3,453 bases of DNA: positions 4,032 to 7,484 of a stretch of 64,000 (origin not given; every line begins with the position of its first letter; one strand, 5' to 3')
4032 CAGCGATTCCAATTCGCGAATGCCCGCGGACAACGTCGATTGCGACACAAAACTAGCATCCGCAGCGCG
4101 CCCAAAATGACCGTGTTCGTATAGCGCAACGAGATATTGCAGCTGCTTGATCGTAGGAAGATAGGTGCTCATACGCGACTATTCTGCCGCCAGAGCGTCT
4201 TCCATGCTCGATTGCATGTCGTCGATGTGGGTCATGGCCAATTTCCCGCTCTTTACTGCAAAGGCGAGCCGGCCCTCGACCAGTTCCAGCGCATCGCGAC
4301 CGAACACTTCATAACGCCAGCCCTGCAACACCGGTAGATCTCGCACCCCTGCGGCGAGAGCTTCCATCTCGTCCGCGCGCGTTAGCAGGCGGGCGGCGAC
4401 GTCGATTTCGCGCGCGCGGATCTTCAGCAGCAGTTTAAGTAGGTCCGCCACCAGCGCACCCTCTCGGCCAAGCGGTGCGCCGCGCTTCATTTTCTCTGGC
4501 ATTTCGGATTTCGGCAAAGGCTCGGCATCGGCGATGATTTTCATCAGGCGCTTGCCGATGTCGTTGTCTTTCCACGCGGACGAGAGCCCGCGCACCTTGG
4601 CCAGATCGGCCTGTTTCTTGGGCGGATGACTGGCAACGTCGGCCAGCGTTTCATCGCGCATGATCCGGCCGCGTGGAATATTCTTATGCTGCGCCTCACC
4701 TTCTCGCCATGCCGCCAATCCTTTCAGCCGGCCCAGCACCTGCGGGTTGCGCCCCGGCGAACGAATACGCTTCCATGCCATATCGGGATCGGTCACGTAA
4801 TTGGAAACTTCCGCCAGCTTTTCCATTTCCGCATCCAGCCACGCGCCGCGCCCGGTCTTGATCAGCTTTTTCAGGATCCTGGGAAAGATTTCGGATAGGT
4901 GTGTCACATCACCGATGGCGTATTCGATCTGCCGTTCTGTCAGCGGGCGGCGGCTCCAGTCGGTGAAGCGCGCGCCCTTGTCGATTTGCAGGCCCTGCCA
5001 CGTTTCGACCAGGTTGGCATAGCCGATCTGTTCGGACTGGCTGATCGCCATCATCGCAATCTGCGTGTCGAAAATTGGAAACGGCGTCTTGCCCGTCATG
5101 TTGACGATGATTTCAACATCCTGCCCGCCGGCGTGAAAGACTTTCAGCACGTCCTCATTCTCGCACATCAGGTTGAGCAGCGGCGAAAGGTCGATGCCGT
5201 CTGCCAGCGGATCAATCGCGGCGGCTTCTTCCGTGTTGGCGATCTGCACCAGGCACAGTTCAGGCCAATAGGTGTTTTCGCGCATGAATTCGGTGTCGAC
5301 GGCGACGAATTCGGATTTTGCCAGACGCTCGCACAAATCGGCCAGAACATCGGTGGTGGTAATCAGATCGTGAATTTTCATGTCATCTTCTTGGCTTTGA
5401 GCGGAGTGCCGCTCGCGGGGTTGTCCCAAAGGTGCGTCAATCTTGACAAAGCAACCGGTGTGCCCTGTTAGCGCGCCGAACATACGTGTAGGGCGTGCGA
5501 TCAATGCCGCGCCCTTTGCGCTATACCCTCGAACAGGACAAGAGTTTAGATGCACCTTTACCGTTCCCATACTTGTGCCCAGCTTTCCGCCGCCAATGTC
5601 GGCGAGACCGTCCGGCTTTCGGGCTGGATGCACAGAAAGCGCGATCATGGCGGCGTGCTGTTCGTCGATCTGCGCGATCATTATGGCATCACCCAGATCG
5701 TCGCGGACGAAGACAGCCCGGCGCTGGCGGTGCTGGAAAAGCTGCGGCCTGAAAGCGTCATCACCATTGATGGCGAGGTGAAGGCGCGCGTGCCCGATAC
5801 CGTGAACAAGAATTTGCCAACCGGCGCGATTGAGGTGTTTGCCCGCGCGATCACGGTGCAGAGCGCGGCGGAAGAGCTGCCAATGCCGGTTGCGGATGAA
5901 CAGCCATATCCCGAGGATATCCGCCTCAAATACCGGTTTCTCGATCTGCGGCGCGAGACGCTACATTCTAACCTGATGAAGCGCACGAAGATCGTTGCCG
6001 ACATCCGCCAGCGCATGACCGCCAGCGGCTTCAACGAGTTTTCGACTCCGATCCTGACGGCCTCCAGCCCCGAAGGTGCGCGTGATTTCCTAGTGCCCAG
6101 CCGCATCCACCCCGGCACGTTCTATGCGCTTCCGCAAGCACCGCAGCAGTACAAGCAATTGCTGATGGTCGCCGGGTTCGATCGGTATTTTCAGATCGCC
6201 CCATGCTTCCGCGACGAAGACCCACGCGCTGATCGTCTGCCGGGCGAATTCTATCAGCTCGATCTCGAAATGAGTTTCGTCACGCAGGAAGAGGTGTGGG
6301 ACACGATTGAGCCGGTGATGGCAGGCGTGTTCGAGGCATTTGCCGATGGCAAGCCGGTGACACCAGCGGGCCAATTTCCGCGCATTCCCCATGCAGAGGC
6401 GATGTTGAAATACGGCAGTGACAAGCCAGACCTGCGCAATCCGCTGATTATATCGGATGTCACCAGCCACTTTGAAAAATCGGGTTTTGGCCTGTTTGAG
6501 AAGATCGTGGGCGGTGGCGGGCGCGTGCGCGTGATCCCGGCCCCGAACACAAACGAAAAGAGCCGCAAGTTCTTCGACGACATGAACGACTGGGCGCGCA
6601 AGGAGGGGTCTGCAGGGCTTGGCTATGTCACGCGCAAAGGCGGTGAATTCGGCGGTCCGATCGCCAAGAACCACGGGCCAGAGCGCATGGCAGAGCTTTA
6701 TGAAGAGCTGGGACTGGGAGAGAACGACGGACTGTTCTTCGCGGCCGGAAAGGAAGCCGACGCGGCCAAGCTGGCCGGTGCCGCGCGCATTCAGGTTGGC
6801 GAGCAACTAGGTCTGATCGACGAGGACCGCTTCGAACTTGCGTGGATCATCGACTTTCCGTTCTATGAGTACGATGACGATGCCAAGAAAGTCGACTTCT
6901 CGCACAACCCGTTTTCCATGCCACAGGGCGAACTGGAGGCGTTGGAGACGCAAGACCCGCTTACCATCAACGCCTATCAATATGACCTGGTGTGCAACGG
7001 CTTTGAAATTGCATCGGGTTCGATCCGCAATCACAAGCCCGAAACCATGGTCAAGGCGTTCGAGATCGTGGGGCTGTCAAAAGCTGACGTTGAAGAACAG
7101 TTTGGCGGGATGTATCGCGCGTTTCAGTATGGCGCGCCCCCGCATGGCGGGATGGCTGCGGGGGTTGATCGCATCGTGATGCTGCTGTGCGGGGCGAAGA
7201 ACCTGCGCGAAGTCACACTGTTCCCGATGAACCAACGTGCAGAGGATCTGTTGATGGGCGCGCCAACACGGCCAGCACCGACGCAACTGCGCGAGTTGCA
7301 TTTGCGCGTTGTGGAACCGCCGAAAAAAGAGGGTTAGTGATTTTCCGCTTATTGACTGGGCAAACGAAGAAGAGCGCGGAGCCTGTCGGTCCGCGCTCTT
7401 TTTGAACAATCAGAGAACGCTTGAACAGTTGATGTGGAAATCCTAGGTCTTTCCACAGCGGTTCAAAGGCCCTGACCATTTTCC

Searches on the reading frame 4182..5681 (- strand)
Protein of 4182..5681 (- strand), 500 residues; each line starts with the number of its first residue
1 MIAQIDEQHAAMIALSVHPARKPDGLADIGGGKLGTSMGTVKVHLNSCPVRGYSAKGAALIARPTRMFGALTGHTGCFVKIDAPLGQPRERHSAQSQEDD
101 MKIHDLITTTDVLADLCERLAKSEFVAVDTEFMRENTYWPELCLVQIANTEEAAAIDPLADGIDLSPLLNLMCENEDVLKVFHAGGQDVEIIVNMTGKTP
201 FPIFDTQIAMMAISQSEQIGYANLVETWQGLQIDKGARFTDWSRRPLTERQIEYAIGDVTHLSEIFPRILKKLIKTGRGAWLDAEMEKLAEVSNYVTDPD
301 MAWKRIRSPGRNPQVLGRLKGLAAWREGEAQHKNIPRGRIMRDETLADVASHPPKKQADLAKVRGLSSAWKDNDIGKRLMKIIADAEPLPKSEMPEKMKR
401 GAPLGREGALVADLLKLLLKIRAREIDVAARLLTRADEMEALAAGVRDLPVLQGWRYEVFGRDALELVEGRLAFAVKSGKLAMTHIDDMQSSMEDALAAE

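Call 11: search_protein_families(library=pfam, proteins=[window:4182-5681:-], max_evalue=0.001)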
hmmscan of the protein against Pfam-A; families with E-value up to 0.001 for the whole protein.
window:4182-5681:- (500 aa): 2 families
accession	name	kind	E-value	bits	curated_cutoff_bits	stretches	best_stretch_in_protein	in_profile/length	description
PF01612.26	DNA_pol_A_exo1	-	3.2e-37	128.4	23.6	1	107-273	4-172/173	3'-5' exonuclease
PF00570.28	HRDC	-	6.6e-15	55.3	23.8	1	317-383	3-68/68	HRDC domain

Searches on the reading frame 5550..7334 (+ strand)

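Call 11: search_protein_families(library=pfam, proteins=[window:5550-7334:+], max_evalue=0.001)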
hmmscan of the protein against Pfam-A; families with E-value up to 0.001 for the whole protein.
window:5550-7334:+ (595 aa): 3 families
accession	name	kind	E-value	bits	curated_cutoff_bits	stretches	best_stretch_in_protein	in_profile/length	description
PF00152.25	tRNA-synt_2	-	4.3e-109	364.7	25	1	122-562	2-308/308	tRNA synthetases class II (D, K and N)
PF01336.31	tRNA_anti-codon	-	1.8e-14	53.9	27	1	21-103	1-74/75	OB-fold nucleic acid binding domain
PF02938.19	GAD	-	8.5e-12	45.6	23.4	1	316-407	1-93/95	GAD domain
